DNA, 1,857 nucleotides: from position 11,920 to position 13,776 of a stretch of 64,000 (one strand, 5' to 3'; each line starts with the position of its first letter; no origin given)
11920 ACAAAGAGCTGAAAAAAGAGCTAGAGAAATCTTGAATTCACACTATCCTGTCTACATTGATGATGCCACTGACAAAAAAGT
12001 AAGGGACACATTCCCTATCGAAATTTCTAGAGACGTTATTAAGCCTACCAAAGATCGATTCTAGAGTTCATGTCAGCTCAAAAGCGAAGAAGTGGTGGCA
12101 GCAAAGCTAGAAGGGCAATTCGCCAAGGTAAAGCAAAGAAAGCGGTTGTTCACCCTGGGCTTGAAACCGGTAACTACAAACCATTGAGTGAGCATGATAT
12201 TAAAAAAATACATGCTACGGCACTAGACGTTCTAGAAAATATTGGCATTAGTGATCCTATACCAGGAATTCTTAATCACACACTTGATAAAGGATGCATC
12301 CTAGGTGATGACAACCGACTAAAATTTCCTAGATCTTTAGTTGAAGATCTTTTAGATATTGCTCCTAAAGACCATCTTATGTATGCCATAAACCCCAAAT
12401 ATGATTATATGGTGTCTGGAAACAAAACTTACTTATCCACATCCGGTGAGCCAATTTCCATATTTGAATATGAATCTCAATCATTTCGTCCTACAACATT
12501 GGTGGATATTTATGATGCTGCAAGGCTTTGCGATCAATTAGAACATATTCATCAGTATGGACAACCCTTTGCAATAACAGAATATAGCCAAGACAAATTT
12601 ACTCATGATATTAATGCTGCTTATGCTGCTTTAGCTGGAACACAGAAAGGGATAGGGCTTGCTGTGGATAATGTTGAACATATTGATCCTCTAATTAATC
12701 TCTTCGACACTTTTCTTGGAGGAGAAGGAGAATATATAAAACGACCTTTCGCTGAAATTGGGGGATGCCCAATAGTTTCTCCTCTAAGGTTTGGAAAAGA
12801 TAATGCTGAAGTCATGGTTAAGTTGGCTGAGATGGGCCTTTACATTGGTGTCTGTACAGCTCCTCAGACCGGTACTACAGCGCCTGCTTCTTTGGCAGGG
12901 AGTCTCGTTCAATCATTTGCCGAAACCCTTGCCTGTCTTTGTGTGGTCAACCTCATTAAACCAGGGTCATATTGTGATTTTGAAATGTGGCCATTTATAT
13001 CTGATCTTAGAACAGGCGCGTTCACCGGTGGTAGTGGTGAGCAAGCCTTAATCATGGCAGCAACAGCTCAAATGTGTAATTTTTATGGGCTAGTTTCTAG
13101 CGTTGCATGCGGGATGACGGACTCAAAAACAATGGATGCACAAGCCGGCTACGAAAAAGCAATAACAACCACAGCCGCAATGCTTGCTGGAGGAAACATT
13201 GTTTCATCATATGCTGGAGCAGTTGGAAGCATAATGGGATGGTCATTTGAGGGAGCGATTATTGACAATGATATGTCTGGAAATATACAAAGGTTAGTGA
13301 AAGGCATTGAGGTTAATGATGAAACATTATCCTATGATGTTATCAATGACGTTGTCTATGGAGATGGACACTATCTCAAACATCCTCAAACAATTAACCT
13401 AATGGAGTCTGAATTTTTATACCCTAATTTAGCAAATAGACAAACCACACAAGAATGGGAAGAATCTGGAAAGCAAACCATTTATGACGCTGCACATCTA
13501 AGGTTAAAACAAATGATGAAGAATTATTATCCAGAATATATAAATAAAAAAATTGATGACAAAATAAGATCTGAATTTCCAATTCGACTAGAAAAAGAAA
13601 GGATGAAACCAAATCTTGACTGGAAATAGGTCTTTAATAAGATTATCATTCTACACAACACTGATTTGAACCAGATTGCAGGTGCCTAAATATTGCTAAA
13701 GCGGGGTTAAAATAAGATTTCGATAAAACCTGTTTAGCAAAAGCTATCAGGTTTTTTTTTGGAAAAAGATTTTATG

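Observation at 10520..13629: Tandem, diverged non-pyrrolysine MttB paralogs with unknown substrates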

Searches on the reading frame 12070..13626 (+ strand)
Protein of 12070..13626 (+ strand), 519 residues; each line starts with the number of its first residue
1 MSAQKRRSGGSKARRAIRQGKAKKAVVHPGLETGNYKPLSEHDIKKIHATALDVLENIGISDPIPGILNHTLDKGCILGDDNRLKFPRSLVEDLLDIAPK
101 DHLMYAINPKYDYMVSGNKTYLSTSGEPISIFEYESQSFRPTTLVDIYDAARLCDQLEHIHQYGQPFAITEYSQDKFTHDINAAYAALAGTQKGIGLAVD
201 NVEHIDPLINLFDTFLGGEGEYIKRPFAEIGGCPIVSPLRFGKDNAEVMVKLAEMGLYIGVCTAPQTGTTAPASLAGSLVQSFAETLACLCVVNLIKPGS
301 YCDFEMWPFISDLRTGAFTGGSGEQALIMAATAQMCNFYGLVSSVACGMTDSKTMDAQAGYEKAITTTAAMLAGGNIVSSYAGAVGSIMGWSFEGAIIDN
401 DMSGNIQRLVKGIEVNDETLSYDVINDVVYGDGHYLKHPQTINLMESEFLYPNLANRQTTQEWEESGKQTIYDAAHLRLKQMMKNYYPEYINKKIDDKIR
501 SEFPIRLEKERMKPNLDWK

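Call 7: search_protein_families(library=pfam, proteins=[window:12070-13626:+])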
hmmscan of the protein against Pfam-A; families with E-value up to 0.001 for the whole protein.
window:12070-13626:+ (519 aa): 1 family
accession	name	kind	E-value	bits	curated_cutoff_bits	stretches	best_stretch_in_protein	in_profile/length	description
PF06253.16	MTTB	-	2.9e-91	306.4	25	1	7-503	1-491/500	Trimethylamine methyltransferase (MTTB)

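Call 8: search_protein_families(library=ncbifam, proteins=[window:12070-13626:+])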
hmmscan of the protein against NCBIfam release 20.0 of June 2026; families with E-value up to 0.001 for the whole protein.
window:12070-13626:+ (519 aa): 1 family
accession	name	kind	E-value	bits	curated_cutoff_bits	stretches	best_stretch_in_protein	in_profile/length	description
TIGR02369.2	trimeth_pyl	equivalog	6.3e-103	344.8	525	1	39-500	6-462/469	[trimethylamine--corrinoid protein] Co-methyltransferase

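Call 24: find_homologous_proteins(query=window:12070-13626:+, max_evalue=1e-30)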
Query window:12070-13626:+ (519 aa): 4546 proteins with E <= 1e-30 among 8000 candidates; the best 120 are listed.
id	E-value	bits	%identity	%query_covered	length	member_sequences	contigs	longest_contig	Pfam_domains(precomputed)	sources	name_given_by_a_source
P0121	0.0e+0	1176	98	100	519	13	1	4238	PF06253.17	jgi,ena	-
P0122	0.0e+0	1137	95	100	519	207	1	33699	PF06253.17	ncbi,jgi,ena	-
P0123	0.0e+0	1125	94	100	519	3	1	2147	PF06253.17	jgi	jgi:trimethylamine--corrinoid protein Co-methyltransferase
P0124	0.0e+0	1118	93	100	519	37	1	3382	PF06253.17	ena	-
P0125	0.0e+0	1107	92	100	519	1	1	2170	PF06253.17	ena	-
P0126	0.0e+0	1056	87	100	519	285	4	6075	PF06253.17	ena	-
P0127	3.4e-286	968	79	99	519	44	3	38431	PF06253.17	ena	-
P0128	3.8e-283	958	78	100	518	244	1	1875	PF06253.17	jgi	-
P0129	1.4e-263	893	75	100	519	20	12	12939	PF06253.17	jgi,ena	jgi:trimethylamine--corrinoid protein Co-methyltransferase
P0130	1.2e-227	775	62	99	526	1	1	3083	PF06253.17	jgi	-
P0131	1.4e-227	774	63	100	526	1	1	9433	PF06253.17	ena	-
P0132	2.1e-227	774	64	95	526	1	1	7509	PF06253.17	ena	-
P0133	4.3e-227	773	64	95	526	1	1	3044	PF06253.17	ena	-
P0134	1.9e-226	771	64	99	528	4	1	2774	PF06253.17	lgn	-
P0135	4.3e-226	770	64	95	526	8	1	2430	PF06253.17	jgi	-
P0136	8.5e-226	769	63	97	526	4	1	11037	PF06253.17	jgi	-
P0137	8.7e-226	769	63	95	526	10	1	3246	PF06253.17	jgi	jgi:trimethylamine--corrinoid protein Co-methyltransferase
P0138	1.7e-225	768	62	97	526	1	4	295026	PF06253.17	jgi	-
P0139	4.2e-225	766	64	95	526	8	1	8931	PF06253.17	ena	-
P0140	6.1e-225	766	62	97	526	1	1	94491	PF06253.17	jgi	-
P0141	9.0e-225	765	62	100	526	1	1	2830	PF06253.17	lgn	-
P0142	1.0e-224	765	63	95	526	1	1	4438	PF06253.17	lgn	-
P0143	1.6e-224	764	63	96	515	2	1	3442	PF06253.17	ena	-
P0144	2.7e-224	764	63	99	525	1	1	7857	PF06253.17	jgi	jgi:trimethylamine--corrinoid protein Co-methyltransferase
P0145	6.0e-224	762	63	97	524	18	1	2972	PF06253.17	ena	-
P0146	7.0e-224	762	63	98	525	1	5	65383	PF06253.17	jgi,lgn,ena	-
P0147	7.0e-224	762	63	98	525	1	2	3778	PF06253.17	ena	-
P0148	7.3e-224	762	64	95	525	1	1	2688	PF06253.17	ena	-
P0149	7.8e-224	762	63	95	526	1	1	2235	PF06253.17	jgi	jgi:trimethylamine--corrinoid protein Co-methyltransferase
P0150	9.7e-224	762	63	99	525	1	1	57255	PF06253.17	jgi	-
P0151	9.8e-224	762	64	99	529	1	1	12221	PF06253.17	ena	-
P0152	1.3e-223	761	62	99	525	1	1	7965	PF06253.17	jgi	-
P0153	1.5e-223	761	63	98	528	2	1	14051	PF06253.17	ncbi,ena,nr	ncbi:MAG: trimethylamine methyltransferase family protein [Proteobacteria bacterium]|nr:trimethylami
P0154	1.7e-223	761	63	100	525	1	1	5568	PF06253.17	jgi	-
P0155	2.5e-223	760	62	99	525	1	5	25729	PF06253.17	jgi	jgi:trimethylamine--corrinoid protein Co-methyltransferase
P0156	4.4e-223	760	63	99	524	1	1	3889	PF06253.17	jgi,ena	-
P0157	6.9e-223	759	62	99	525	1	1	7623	PF06253.17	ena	-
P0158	6.9e-223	759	62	99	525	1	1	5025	PF06253.17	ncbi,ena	-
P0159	1.0e-222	758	62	99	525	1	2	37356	PF06253.17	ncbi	-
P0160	1.0e-222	758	63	100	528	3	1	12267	PF06253.17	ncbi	-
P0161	1.2e-222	758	62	97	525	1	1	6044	PF06253.17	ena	-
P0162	1.9e-222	757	62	99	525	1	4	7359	PF06253.17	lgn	-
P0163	3.9e-222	756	62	95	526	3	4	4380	PF06253.17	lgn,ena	-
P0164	5.9e-222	756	64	95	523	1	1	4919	PF06253.17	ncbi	-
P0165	1.3e-221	755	61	98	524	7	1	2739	PF06253.17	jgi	jgi:trimethylamine--corrinoid protein Co-methyltransferase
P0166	2.0e-221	754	64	97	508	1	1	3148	PF06253.17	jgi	jgi:trimethylamine--corrinoid protein Co-methyltransferase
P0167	2.6e-221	754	62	99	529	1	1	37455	PF06253.17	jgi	jgi:trimethylamine--corrinoid protein Co-methyltransferase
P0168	2.7e-221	754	63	97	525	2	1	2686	PF06253.17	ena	-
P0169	4.8e-221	753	63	96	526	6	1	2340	PF06253.17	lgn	-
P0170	5.4e-221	753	62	100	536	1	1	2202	PF06253.17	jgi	-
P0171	7.3e-221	752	62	100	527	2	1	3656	PF06253.17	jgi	-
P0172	1.9e-220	751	63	95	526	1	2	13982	PF06253.17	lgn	-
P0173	2.6e-220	750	62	99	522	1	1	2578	PF06253.17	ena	-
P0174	2.8e-220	750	63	97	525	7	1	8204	PF06253.17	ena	-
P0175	3.1e-220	750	62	95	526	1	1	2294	PF06253.17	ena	-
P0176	3.7e-220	750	61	100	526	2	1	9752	PF06253.17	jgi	-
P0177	4.9e-220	750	63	95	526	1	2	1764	PF06253.17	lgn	-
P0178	6.9e-220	749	64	95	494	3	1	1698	PF06253.17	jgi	jgi:trimethylamine--corrinoid protein Co-methyltransferase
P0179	9.2e-220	749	63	99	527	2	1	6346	PF06253.17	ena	-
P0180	9.9e-220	749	62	97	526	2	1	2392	PF06253.17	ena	-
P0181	1.0e-219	748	62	97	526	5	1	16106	PF06253.17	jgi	jgi:trimethylamine--corrinoid protein Co-methyltransferase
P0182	1.4e-219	748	62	99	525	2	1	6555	PF06253.17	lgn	-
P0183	1.8e-219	748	61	99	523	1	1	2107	PF06253.17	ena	-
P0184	2.2e-219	747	62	96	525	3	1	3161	PF06253.17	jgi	jgi:trimethylamine--corrinoid protein Co-methyltransferase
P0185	2.3e-219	747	61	100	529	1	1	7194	PF06253.17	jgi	jgi:trimethylamine--corrinoid protein Co-methyltransferase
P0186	2.6e-219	747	62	95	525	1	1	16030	PF06253.17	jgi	-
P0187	2.8e-219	747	62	100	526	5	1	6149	PF06253.17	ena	-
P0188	3.5e-219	747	62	95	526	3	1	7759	PF06253.17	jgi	jgi:trimethylamine--corrinoid protein Co-methyltransferase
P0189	5.0e-219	746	64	95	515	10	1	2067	PF06253.17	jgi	jgi:trimethylamine--corrinoid protein Co-methyltransferase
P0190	5.1e-219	746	63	94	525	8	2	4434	PF06253.17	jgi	jgi:trimethylamine--corrinoid protein Co-methyltransferase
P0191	5.5e-219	746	63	99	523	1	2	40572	PF06253.17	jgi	-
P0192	5.9e-219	746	61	99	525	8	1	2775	PF06253.17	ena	-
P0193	8.6e-219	745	62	99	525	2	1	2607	PF06253.17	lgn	-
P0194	9.6e-219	745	62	97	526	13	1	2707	PF06253.17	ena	-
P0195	1.0e-218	745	61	99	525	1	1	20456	PF06253.17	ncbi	-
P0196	1.2e-218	745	64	95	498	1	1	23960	PF06253.17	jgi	jgi:trimethylamine--corrinoid protein Co-methyltransferase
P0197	1.5e-218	745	60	100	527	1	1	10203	PF06253.17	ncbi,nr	ncbi:MAG: trimethylamine methyltransferase [Gammaproteobacteria bacterium]|nr:trimethylamine methylt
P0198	2.1e-218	744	64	94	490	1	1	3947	PF06253.17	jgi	jgi:trimethylamine--corrinoid protein Co-methyltransferase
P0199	3.9e-218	743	60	99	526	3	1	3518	PF06253.17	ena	-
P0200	5.2e-218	743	62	98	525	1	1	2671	PF06253.17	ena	-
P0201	6.2e-218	743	62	100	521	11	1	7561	PF06253.17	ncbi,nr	ncbi:MAG: trimethylamine methyltransferase [Gammaproteobacteria bacterium]|nr:trimethylamine methylt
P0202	6.9e-218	742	62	99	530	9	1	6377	PF06253.17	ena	-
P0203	7.2e-218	742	62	97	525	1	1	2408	PF06253.17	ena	-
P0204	8.2e-218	742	62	99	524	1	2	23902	PF06253.17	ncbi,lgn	-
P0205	1.4e-217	741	61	100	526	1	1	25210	PF06253.17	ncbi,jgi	-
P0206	1.7e-217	741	61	96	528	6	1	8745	PF06253.17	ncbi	-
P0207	2.3e-217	741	62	96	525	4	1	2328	PF06253.17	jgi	-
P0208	2.3e-217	741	62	98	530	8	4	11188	PF06253.17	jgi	-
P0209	2.5e-217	741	61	97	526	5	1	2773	PF06253.17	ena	-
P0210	3.2e-217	740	62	98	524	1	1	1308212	PF06253.17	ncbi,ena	-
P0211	3.3e-217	740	61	100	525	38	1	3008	PF06253.17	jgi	jgi:trimethylamine--corrinoid protein Co-methyltransferase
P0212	4.1e-217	740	63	94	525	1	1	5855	PF06253.17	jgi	-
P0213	4.8e-217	740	64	92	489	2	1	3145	PF06253.17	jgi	jgi:trimethylamine--corrinoid protein Co-methyltransferase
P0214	5.6e-217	739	62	96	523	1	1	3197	PF06253.17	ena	-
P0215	8.3e-217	739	61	99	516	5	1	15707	PF06253.17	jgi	-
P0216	9.2e-217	739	61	96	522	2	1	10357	PF06253.17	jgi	-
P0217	9.6e-217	739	63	95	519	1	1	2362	PF06253.17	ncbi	-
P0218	1.0e-216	739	64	93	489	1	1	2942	PF06253.17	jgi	-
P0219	1.1e-216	739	62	99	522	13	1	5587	PF06253.17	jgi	jgi:trimethylamine--corrinoid protein Co-methyltransferase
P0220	1.4e-216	738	62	100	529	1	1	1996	PF06253.17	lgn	-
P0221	1.4e-216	738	62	100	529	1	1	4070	PF06253.17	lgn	-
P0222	1.5e-216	738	61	100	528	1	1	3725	PF06253.17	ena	-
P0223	1.6e-216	738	61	97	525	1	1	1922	PF06253.17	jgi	-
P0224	2.3e-216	737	62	97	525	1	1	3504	PF06253.17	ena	-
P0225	2.5e-216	737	62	96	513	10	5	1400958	PF06253.17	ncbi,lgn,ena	ncbi:MAG: trimethylamine methyltransferase family protein [Woeseiaceae bacterium]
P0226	3.5e-216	737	61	99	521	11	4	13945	PF06253.17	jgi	-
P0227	3.7e-216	737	61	98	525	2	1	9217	PF06253.17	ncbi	-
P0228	4.1e-216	737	62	98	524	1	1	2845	PF06253.17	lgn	-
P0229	8.1e-216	736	62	100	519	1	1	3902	PF06253.17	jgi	jgi:trimethylamine--corrinoid protein Co-methyltransferase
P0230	1.2e-215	735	60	99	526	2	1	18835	PF06253.17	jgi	-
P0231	1.5e-215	735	61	100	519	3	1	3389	PF06253.17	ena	-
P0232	2.1e-215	734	61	97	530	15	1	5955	PF06253.17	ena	-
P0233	2.9e-215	734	60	100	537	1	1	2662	PF06253.17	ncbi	ncbi:MAG: trimethylamine methyltransferase family protein [Myxococcota bacterium]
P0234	5.1e-215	733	63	95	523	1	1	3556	PF06253.17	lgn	-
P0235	5.2e-215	733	63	95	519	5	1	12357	PF06253.17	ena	-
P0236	7.2e-215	732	61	96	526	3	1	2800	PF06253.17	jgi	-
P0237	8.9e-215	732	61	98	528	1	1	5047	PF06253.17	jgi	jgi:trimethylamine--corrinoid protein Co-methyltransferase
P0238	9.3e-215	732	61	95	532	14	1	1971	PF06253.17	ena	-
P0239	9.7e-215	732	62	94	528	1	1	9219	PF06253.17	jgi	-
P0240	1.4e-214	732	60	99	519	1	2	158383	PF06253.17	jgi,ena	-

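Call 37: find_encoding_contigs(protein=P0225, flank=10000, max_places=4)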
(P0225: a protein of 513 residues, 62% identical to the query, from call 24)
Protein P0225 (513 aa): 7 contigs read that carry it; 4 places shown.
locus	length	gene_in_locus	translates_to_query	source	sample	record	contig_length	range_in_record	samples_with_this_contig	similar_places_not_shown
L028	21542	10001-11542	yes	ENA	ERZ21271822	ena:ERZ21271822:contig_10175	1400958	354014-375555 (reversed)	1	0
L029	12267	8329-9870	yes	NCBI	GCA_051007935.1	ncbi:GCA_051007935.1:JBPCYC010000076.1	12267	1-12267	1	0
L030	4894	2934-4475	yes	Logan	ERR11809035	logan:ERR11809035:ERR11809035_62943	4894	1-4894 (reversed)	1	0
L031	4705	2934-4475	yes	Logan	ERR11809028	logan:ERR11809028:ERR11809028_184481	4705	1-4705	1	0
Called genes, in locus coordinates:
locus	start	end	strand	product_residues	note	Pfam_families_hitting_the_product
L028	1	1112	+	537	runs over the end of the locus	PF18914:DUF5666, PF10988:DUF2807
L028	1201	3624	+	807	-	PF07719:TPR_2 (faint), PF13414:TPR_11 (faint), PF13428:TPR_14 (faint), PF14559:TPR_19 (faint), PF00515:TPR_1 (faint), PF13181:TPR_8 (faint), PF01637:ATPase_2, PF13401:AAA_22 (weak)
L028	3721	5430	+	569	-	PF07969:Amidohydro_3, PF01979:Amidohydro_1 (weak)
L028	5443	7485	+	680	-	PF26550:Tricorn_2nd, PF00930:DPPIV_N (faint), PF26549:Tricorn_N, PF07676:PD40, PF02129:Peptidase_S15 (faint), PF20434:BD-FAE (weak), PF00561:Abhydrolase_1 (faint), PF00326:Peptidase_S9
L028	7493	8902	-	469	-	PF13191:AAA_16 (weak), PF13401:AAA_22, PF16697:Yop-YscD_cpl, PF00498:FHA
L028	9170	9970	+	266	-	-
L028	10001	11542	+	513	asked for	PF06253:MTTB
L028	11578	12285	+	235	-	PF02607:B12-binding_2, PF02310:B12-binding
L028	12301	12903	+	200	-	PF07796:DUF1638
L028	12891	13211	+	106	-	PF13769:Virulence_fact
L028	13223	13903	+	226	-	PF00809:Pterin_bind, PF03599:CdhD (weak)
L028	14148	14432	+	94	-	-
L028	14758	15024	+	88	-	PF17651:Raco_middle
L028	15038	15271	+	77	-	PF17651:Raco_middle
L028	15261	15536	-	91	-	-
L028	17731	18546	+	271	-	PF06253:MTTB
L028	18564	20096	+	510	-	PF06253:MTTB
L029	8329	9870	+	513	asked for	PF06253:MTTB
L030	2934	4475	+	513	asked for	PF06253:MTTB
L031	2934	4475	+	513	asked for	PF06253:MTTB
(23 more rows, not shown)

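Call 38: search_solved_structures(query=window:12070-13626:+, show_alignments=5)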
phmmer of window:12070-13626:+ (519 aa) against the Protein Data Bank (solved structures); distinct sequences matched with E-value up to 0.001: 5.
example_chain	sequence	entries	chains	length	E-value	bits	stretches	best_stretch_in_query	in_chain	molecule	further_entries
2qne_A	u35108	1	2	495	7.7e-59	202.8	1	35-501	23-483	Putative methyltransferase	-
9yce_A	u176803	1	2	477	8.9e-59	202.6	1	35-501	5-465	Glycine betaine methyltransferase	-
7xcl_A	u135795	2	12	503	2.6e-52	181.3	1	41-491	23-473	Trimethylamine methyltransferase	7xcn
7xcm_A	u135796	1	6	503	2.9e-52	181.1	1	41-491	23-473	Trimethylamine methyltransferase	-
4yyc_A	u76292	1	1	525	5.5e-36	127.4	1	8-503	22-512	Putative trimethylamine methyltransferase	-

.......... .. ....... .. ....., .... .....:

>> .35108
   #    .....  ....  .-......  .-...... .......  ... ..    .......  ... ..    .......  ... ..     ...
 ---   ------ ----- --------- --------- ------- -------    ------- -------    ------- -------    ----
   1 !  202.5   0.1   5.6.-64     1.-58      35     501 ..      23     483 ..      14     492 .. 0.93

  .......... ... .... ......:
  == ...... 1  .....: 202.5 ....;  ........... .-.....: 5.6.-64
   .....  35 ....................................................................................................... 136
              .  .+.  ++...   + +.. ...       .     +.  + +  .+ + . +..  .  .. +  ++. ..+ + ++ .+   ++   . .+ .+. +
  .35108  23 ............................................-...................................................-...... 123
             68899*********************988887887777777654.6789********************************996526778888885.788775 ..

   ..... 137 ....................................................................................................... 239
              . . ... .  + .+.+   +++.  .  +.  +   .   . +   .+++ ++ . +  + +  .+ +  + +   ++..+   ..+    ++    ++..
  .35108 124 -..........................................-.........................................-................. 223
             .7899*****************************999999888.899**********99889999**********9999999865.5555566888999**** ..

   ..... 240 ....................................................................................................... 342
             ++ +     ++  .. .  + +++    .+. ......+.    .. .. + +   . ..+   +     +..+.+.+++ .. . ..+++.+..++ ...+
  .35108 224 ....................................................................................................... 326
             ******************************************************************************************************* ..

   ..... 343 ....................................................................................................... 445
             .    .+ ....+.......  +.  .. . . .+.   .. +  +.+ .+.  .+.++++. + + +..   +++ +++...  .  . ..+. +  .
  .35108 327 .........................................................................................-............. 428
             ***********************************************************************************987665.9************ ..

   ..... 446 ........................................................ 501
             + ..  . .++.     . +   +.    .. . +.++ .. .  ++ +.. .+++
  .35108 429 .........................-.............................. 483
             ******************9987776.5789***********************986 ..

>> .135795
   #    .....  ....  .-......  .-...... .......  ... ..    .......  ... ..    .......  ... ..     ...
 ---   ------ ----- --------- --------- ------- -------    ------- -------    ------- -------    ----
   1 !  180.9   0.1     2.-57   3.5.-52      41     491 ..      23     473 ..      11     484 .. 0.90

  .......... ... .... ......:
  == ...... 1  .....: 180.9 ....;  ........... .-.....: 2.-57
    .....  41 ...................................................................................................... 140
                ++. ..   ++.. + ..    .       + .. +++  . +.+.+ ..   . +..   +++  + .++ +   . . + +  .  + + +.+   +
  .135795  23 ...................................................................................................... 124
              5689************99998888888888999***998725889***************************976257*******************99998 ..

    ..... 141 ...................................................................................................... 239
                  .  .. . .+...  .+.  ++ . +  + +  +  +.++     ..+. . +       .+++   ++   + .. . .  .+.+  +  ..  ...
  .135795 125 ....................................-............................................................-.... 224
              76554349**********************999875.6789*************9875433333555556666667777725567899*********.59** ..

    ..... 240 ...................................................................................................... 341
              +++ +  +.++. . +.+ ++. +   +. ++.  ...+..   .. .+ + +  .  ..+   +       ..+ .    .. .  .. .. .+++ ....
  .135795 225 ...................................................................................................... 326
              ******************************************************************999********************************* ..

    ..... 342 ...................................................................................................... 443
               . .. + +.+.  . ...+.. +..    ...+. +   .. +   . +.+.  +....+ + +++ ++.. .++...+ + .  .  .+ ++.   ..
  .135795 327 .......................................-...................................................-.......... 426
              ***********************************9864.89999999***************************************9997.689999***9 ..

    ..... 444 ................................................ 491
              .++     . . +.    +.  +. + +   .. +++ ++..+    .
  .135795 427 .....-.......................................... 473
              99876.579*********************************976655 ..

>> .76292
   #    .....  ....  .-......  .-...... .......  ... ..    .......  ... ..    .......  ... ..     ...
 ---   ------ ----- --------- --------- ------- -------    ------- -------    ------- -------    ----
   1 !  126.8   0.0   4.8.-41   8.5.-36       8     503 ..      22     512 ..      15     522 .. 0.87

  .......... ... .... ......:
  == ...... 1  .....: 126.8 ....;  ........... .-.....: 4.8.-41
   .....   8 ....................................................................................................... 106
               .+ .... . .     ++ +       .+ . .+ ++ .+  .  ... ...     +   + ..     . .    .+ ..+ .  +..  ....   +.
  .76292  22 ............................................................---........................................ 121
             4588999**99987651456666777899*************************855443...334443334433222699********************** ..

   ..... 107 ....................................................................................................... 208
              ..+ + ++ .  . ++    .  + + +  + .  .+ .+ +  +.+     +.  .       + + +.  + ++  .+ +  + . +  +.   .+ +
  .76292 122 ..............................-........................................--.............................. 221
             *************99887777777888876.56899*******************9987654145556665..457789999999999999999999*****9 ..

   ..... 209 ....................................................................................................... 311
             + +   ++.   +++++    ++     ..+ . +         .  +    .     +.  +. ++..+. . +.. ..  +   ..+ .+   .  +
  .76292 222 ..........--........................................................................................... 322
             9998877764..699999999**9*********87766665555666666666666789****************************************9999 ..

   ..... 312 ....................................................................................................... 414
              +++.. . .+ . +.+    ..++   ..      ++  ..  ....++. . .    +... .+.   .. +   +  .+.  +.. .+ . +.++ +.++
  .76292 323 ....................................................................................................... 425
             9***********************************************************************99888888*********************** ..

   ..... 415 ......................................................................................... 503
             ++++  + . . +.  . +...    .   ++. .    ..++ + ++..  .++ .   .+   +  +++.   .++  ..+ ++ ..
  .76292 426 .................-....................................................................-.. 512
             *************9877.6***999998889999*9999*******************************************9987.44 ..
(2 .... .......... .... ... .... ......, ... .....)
